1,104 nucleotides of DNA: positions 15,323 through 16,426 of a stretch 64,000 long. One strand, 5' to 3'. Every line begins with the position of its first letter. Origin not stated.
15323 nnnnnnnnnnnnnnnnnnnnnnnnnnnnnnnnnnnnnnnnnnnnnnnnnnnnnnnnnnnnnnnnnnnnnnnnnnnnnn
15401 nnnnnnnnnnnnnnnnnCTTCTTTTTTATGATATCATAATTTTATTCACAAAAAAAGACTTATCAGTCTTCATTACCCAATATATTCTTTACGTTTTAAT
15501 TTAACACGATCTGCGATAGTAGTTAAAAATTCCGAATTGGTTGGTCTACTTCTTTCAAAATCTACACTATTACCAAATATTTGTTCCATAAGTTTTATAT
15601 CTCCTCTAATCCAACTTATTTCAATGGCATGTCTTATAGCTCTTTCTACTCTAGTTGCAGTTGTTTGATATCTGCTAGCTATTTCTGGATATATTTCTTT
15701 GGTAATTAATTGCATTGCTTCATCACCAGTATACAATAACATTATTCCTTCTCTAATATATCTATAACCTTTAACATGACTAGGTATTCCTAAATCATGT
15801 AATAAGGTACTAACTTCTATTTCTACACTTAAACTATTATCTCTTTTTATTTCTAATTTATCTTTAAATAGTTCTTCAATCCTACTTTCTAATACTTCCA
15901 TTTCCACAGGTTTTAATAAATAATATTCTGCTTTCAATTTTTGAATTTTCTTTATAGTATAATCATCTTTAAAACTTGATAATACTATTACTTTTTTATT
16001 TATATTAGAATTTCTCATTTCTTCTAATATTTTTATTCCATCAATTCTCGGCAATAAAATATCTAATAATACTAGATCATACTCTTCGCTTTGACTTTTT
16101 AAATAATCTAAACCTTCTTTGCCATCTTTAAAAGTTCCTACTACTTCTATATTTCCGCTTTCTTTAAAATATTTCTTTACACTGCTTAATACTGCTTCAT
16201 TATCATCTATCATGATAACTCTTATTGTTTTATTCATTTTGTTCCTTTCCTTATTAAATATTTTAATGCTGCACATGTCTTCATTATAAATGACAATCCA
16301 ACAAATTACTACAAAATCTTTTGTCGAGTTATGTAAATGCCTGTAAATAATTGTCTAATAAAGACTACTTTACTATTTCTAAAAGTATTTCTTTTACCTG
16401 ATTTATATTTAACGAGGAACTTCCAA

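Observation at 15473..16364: spo0A embedded in the glycolytic gene cluster between tpiA and gpmI, with a candidate 0A box in its promoter region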

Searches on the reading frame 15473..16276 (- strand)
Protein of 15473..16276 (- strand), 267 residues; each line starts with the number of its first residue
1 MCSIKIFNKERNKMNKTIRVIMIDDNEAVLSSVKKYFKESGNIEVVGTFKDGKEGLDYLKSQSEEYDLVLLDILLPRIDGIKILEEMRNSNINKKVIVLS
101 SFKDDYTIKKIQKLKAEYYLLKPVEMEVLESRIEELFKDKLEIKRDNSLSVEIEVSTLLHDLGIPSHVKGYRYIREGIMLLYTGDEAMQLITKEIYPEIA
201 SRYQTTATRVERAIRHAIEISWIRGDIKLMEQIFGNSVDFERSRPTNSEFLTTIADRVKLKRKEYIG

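Call 3: search_protein_families(library=pfam, proteins=[window:15473-16276:-])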
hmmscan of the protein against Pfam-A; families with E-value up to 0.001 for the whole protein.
window:15473-16276:- (267 aa): 2 families
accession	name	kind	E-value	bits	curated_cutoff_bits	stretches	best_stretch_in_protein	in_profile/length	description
PF08769.17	Spo0A_C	-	6.1e-37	126.2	25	1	155-257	1-103/104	Sporulation initiation factor Spo0A C terminal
PF00072.30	Response_reg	-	1.4e-23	83.6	30.2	1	20-133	1-110/111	Response regulator receiver domain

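Call 4: search_protein_families(library=ncbifam, proteins=[window:15473-16276:-])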
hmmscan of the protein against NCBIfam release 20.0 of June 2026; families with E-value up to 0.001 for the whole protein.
window:15473-16276:- (267 aa): 87 families (the best 25 are shown)
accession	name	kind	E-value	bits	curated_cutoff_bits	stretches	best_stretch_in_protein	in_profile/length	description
TIGR02875.1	spore_0_A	equivalog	6.4e-74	248.5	200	1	17-263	2-260/262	sporulation transcription factor Spo0A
NF051850.1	RespRegRprY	equivalog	2.2e-16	60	370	1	14-139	1-122/234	response regulator transcription factor RprY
NF041734.1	resp_reg_RppA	equivalog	3.8e-16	59.1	250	1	18-146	1-127/229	two-component system response regulator RppA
NF007935.0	PRK10651.1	equivalog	8.3e-16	57.8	250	1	14-139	3-126/216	two-component system response regulator NarL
NF008677.0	PRK11697.1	equivalog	9.1e-16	57.9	246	1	18-143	2-122/238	two-component system response regulator BtsR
NF052445.1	RespRegMctR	equivalog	1.4e-15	57.3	300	1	18-135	2-117/205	two-component system response regulator MctR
TIGR01387.1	cztR_silR_copR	subfamily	1.7e-15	57.2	279.2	1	20-146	1-123/218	heavy metal response regulator transcription factor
NF041733.1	resp_reg_CseB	equivalog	4.7e-15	55.6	350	1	19-146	2-124/228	two-component system response regulator CseB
NF000402.1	vanR-B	exception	1.5e-14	54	480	1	17-157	2-131/219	vancomycin resistance response regulator transcription factor VanR-B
NF007750.0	PRK10430.1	equivalog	1e-13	51.4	262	1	18-160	2-143/239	two-component system response regulator DcuR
NF007969.0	PRK10693.1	equivalog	1.5e-13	50.5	329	1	19-125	9-111/337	two-component system response regulator RssB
NF001965.0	PRK00742.1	subfamily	1.9e-13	50.4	293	1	16-115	2-98/357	chemotaxis-specific protein-glutamate methyltransferase CheB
NF045991.1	RespRegCtrARhodob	equivalog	2.7e-13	50.2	350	1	18-138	1-117/224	response regulator transcription factor CtrA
NF045505.1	RR_RssB_Pseudo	equivalog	5e-13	48.9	700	1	15-144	3-128/394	two-component system response regulator RssB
NF045944.1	ResRegRpaBCyano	equivalog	8e-13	48.3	330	1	22-147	2-122/229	response regulator transcription factor RpaB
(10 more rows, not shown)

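Call 6: find_encoding_contigs(protein=window:15473-16237:-, flank=10000, max_places=6)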
Protein window:15473-16237:- (254 aa): 13 contigs read that carry it; 6 places shown.
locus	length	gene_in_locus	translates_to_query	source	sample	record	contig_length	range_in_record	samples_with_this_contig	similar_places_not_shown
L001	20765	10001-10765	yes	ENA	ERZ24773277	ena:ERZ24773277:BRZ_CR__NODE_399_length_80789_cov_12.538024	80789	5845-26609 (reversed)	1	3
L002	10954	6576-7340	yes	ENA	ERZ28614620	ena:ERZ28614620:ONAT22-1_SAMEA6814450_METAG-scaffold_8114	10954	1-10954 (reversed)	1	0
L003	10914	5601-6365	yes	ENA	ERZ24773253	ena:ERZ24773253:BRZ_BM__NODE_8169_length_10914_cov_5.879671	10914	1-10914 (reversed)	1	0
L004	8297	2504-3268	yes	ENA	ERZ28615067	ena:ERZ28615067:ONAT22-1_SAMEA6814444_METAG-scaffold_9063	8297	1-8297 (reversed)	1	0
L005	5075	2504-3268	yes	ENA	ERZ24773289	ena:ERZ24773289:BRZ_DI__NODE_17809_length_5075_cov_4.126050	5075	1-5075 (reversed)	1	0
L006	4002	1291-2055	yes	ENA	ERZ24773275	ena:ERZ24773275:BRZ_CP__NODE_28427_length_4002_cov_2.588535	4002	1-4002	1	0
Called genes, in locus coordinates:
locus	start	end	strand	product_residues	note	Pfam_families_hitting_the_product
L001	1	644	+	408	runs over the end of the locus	PF01757:Acyl_transf_3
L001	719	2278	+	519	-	PF01144:CoA_trans, PF02550:AcetylCoA_hydro (faint), PF16957:Mal_decarbox_Al (weak)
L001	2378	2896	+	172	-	-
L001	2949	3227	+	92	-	PF07873:YabP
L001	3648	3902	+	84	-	PF04977:DivIC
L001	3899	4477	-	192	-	PF00574:CLP_protease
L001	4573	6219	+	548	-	PF00485:PRK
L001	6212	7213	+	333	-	PF00044:Gp_dh_N, PF02800:Gp_dh_C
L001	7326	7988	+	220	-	-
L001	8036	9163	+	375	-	PF00162:PGK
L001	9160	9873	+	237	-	PF00121:TIM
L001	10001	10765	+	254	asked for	PF00072:Response_reg, PF08769:Spo0A_C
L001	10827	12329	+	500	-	PF01676:Metalloenzyme, PF06415:iPGM_N, PF01663:Phosphodiest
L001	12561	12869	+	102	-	PF00338:Ribosomal_S10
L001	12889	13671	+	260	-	PF00297:Ribosomal_L3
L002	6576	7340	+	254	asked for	PF00072:Response_reg, PF08769:Spo0A_C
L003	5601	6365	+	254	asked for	PF00072:Response_reg, PF08769:Spo0A_C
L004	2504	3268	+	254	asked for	PF00072:Response_reg, PF08769:Spo0A_C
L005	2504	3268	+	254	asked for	PF00072:Response_reg, PF08769:Spo0A_C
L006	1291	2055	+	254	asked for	PF00072:Response_reg, PF08769:Spo0A_C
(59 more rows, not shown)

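Call 9: find_homologous_proteins(query=window:15473-16237:-, max_evalue=1e-20)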
Query window:15473-16237:- (254 aa): 7380 proteins with E <= 1e-20 among 8000 candidates; the best 120 are listed.
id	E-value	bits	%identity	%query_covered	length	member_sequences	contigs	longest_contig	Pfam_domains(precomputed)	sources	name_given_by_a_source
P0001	5.5e-156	535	100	100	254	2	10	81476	PF00072.31,PF08769.18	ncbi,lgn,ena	-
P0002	8.0e-138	475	88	100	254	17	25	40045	PF00072.31,PF08769.18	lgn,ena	-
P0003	9.5e-125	432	80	98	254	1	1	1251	PF00072.31,PF08769.18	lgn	-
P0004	1.1e-114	399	73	100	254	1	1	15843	PF00072.31,PF08769.18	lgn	-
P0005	5.6e-114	397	71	100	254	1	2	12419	PF00072.31,PF08769.18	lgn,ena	-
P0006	6.6e-114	397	70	100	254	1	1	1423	PF00072.31,PF08769.18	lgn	-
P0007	9.6e-113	393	70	100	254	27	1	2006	PF00072.31,PF08769.18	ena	-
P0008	1.1e-112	393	70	100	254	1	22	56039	PF00072.31,PF08769.18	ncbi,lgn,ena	-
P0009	1.2e-112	393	70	100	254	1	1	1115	PF00072.31,PF08769.18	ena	-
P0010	1.2e-112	393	70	100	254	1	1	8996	PF00072.31,PF08769.18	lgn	-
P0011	1.7e-112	392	70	100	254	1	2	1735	PF00072.31,PF08769.18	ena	-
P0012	2.1e-112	392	70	100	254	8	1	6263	PF00072.31,PF08769.18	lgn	-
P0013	2.5e-112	392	69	100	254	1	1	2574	PF00072.31,PF08769.18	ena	-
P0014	2.7e-112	392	70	100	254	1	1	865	PF00072.31,PF08769.18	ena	-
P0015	6.3e-112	390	70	100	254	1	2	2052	PF00072.31,PF08769.18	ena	-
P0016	6.4e-112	390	68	100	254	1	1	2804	PF00072.31,PF08769.18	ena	-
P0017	6.5e-112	390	68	100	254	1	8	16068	PF00072.31,PF08769.18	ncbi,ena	-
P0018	8.7e-112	390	68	100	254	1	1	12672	PF00072.31,PF08769.18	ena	-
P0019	1.2e-111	390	70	100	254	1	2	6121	PF00072.31,PF08769.18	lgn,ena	-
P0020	1.4e-111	389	68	100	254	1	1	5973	PF00072.31,PF08769.18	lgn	-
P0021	1.4e-111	389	69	100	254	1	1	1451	PF00072.31,PF08769.18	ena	-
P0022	1.4e-111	389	69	100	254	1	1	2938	PF00072.31,PF08769.18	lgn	-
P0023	1.5e-111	389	69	100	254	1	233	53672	PF00072.31,PF08769.18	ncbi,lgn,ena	-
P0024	2.0e-111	389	68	100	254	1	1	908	PF00072.31,PF08769.18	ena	-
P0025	2.2e-111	389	69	100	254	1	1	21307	PF00072.31,PF08769.18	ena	-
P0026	2.2e-111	389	69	100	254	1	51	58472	PF00072.31,PF08769.18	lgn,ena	-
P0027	2.2e-111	389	68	100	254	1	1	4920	PF00072.31,PF08769.18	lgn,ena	-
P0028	3.2e-111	388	68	100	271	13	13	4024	PF00072.31,PF08769.18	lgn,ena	-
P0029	3.2e-111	388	69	100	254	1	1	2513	PF00072.31,PF08769.18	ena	-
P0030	3.5e-111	388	69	100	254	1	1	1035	PF00072.31,PF08769.18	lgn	-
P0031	4.2e-111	388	67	100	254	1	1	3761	PF00072.31,PF08769.18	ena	-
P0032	4.6e-111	388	69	100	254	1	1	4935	PF00072.31,PF08769.18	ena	-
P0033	4.6e-111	388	69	100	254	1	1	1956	PF00072.31,PF08769.18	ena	-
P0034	4.6e-111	388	69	100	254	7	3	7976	PF00072.31,PF08769.18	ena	-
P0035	5.0e-111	388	69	100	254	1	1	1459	PF00072.31,PF08769.18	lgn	-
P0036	5.2e-111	387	69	100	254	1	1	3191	PF00072.31,PF08769.18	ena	-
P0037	5.2e-111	387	67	100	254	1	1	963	PF00072.31,PF08769.18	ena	-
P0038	5.6e-111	387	69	100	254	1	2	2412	PF00072.31,PF08769.18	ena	-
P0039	5.6e-111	387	69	100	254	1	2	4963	PF00072.31,PF08769.18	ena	-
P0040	6.5e-111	387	69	100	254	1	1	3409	PF00072.31,PF08769.18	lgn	-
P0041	7.0e-111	387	69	100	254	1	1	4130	PF00072.31,PF08769.18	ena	-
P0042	8.3e-111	387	67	100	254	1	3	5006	PF00072.31,PF08769.18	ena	-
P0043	8.4e-111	387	67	100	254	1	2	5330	PF00072.31,PF08769.18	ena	-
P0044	9.3e-111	387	67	100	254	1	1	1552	PF00072.31,PF08769.18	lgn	-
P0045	1.1e-110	386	69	100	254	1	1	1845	PF00072.31,PF08769.18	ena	-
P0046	1.3e-110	386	67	100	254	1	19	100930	PF00072.31,PF08769.18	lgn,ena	-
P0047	1.4e-110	386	67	100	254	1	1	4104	PF00072.31,PF08769.18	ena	-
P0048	1.4e-110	386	67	100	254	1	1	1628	PF00072.31,PF08769.18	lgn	-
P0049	1.7e-110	386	69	100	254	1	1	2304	PF00072.31,PF08769.18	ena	-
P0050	1.9e-110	386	67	100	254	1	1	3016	PF00072.31,PF08769.18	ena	-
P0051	1.9e-110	386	67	100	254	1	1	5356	PF00072.31,PF08769.18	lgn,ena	-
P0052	2.0e-110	386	67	100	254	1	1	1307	PF00072.31,PF08769.18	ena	-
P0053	2.1e-110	386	69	100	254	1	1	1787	PF00072.31,PF08769.18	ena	-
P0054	2.3e-110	385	67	100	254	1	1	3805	PF00072.31,PF08769.18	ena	-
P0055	2.4e-110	385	67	100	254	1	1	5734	PF00072.31,PF08769.18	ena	-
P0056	2.5e-110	385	67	100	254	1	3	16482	PF00072.31,PF08769.18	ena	-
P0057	2.6e-110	385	67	100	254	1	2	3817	PF00072.31,PF08769.18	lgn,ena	-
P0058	2.7e-110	385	67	100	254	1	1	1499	PF00072.31,PF08769.18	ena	-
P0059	2.7e-110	385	69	100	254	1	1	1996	PF00072.31,PF08769.18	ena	-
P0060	2.9e-110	385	67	100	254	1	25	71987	PF00072.31,PF08769.18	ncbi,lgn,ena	-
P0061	3.6e-110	385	67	100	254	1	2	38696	PF00072.31,PF08769.18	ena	-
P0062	3.7e-110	385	67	100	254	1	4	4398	PF00072.31,PF08769.18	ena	-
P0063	3.9e-110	385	67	100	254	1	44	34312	PF00072.31,PF08769.18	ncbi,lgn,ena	-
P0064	3.9e-110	385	67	100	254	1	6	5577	PF00072.31,PF08769.18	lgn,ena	-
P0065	4.3e-110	384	69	100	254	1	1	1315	PF00072.31,PF08769.18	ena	-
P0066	4.3e-110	384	67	100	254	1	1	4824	PF00072.31,PF08769.18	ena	-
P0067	4.6e-110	384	67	100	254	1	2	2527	PF00072.31,PF08769.18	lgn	-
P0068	5.6e-110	384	69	100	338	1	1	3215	PF00072.31,PF08769.18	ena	-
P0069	5.6e-110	384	67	100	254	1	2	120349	PF00072.31,PF08769.18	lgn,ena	-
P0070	5.7e-110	384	69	100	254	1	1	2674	PF00072.31,PF08769.18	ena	-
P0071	5.9e-110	384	67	100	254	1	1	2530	PF00072.31,PF08769.18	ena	-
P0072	6.0e-110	384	67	100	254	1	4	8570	PF00072.31,PF08769.18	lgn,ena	-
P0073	6.2e-110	384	67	100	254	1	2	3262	PF00072.31,PF08769.18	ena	-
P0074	6.8e-110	384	68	100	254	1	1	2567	PF00072.31,PF08769.18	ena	-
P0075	7.4e-110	384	67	100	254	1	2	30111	PF00072.31,PF08769.18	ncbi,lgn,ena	-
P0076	7.8e-110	384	67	100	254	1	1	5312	PF00072.31,PF08769.18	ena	-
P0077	1.1e-109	383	69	100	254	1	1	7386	PF00072.31,PF08769.18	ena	-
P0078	1.1e-109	383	67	100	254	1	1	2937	PF00072.31,PF08769.18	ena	-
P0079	1.8e-109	382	66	100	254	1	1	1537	PF00072.31,PF08769.18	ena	-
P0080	2.3e-109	382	67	100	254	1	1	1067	PF00072.31,PF08769.18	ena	-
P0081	2.6e-109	382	68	100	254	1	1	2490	PF00072.31,PF08769.18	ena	-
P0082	3.6e-109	381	67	100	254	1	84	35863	PF00072.31,PF08769.18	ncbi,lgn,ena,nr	ncbi:MAG TPA: sporulation transcription factor Spo0A [Candidatus Onthocola stercoravium]|nr:sporulat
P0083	4.3e-109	381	68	100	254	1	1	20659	PF00072.31,PF08769.18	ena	-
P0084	8.0e-109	380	67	100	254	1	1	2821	PF00072.31,PF08769.18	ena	-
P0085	8.7e-109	380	67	100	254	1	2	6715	PF00072.31,PF08769.18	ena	-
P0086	8.9e-109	380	67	100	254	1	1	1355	PF00072.31,PF08769.18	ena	-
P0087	1.0e-108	380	67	100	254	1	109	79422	PF00072.31,PF08769.18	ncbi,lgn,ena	-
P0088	1.4e-108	379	66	100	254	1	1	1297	PF00072.31,PF08769.18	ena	-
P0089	2.4e-108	379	67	100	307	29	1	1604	PF00072.31,PF08769.18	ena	-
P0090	2.9e-108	378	67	100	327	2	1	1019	PF00072.31,PF08769.18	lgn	-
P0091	3.1e-108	378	67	100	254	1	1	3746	PF00072.31,PF08769.18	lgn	-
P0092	3.9e-108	378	68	100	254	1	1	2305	PF00072.31,PF08769.18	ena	-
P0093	4.5e-108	378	67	100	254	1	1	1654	PF00072.31,PF08769.18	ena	-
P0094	4.9e-108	378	67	100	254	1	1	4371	PF00072.31,PF08769.18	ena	-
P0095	5.2e-108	378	67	100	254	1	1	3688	PF00072.31,PF08769.18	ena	-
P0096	6.6e-108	377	67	100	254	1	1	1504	PF00072.31,PF08769.18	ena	-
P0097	7.6e-108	377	67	100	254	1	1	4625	PF00072.31,PF08769.18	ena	-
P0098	8.0e-108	377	67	100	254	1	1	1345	PF00072.31,PF08769.18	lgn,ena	-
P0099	1.1e-107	377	67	100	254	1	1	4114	PF00072.31,PF08769.18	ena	-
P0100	1.1e-107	377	67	100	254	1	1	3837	PF00072.31,PF08769.18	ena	-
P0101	1.1e-107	377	67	100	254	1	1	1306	PF00072.31,PF08769.18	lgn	-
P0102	1.2e-107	377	67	100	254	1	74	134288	PF00072.31,PF08769.18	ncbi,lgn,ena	-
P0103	1.4e-107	376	67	100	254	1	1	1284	PF00072.31,PF08769.18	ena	-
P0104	1.5e-107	376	67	100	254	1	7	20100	PF00072.31,PF08769.18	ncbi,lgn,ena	-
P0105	1.8e-107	376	67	100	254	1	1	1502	PF00072.31,PF08769.18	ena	-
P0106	2.0e-107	376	67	100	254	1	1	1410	PF00072.31,PF08769.18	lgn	-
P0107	2.7e-107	375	66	100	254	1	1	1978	PF00072.31,PF08769.18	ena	-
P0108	1.3e-106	373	66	100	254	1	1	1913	PF00072.31,PF08769.18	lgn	-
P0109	1.4e-106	373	67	100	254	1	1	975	PF00072.31,PF08769.18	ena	-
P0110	1.7e-106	373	65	100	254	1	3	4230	PF00072.31,PF08769.18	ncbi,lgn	-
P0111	2.7e-106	372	67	100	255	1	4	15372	PF00072.31,PF08769.18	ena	-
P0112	6.6e-106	371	66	100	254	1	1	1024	PF00072.31,PF08769.18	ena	-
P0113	8.0e-106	370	67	97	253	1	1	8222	PF00072.31,PF08769.18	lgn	-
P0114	1.0e-105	370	66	100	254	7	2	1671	PF00072.31,PF08769.18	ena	-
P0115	1.4e-105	370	63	100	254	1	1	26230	PF00072.31,PF08769.18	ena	-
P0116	1.4e-105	370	64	100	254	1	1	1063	PF00072.31,PF08769.18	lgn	-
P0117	2.2e-105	369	64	100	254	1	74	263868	PF00072.31,PF08769.18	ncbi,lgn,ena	-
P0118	3.5e-105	368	66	100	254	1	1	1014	PF00072.31,PF08769.18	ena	-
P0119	4.6e-105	368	64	98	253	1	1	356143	PF00072.31,PF08769.18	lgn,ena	-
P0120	5.0e-105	368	63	100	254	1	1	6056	PF00072.31,PF08769.18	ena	-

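Call 10: find_related_loci(query=window:15473-16237:-, collection=genome_contigs, flank=10000)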
Query window:15473-16237:- (254 aa) in genome_contigs; peptide patterns used: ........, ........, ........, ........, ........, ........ (x = any residue, [..] = any of these).
130 stretches matched a pattern; 17 encode a relative of the query (tblastn E <= 1e-3); 17 distinct loci.
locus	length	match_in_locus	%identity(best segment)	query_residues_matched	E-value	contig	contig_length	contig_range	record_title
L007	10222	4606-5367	88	1-254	2e-149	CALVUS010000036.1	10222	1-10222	MAG: uncultured Bacilli bacterium isolate BRZ_PG__bin9 genome assembly, contig: BRZ_PG__NODE_11386_length_10222_cov_6.79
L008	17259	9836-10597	70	1-254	5e-122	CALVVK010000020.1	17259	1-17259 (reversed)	MAG: uncultured Bacilli bacterium isolate BRZ_CE__bin71 genome assembly, contig: BRZ_CE__NODE_4405_length_17259_cov_6.88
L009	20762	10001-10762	71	1-254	5e-122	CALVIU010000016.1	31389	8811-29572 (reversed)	MAG: uncultured Bacilli bacterium isolate BRZ_PC__bin72 genome assembly, contig: BRZ_PC__NODE_2030_length_31389_cov_51.4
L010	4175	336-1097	68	1-254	2e-122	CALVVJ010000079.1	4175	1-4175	MAG: uncultured Bacilli bacterium isolate BRZ_EQ__bin134 genome assembly, contig: BRZ_EQ__NODE_27854_length_4175_cov_4.0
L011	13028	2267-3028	69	1-254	4e-121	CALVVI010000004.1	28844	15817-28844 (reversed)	MAG: uncultured Bacilli bacterium isolate BRZ_DE__bin3 genome assembly, contig: BRZ_DE__NODE_1647_length_28844_cov_10.42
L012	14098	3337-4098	67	1-254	2e-118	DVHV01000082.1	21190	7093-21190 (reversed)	MAG TPA_asm: Candidatus Onthocola stercoravium isolate ChiW5-5982 ChiW5__C59098_L21190_SRR5506738, whole genome shotgun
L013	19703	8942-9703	67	1-254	2e-118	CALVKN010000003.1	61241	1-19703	MAG: uncultured Bacilli bacterium isolate BRZ_NK__bin60 genome assembly, contig: BRZ_NK__NODE_510_length_61241_cov_15.87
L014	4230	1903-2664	65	1-254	2e-117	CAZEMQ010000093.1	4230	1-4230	MAG TPA_asm: uncultured Muribaculaceae bacterium isolate SRP141132_co2_295 genome assembly, contig: NODE_20340_length_42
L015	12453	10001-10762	69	1-254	4e-114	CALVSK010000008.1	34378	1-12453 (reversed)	MAG: uncultured Bacilli bacterium isolate BRZ_CV__bin17 genome assembly, contig: BRZ_CV__NODE_1724_length_34378_cov_21.1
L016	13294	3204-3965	64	1-254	3e-107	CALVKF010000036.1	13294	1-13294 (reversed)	MAG: uncultured Bacilli bacterium isolate BRZ_BL__bin6 genome assembly, contig: BRZ_BL__NODE_4785_length_13294_cov_9.491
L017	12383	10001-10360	34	1-125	6e-14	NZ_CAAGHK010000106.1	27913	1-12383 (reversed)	MAG: uncultured Clostridium sp. isolate HGM11640, whole genome shotgun sequence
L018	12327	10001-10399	29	7-145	4e-13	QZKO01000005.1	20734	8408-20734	MAG: Nitrospiraceae bacterium isolate SURF_11 Ga0104751_1003825, whole genome shotgun sequence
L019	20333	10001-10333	28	4-116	1e-9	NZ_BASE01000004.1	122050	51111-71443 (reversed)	Mesobacillus selenatarsenatis SF-1, whole genome shotgun sequence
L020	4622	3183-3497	34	6-114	1e-9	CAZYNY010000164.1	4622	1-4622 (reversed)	MAG TPA_asm: uncultured Nitrospirota bacterium isolate binchicken_co213_54 genome assembly, contig: NODE_39303_length_46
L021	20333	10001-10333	26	4-116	2e-8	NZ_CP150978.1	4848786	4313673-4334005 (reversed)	Heyndrickxia sp. MSNUG chromosome, complete genome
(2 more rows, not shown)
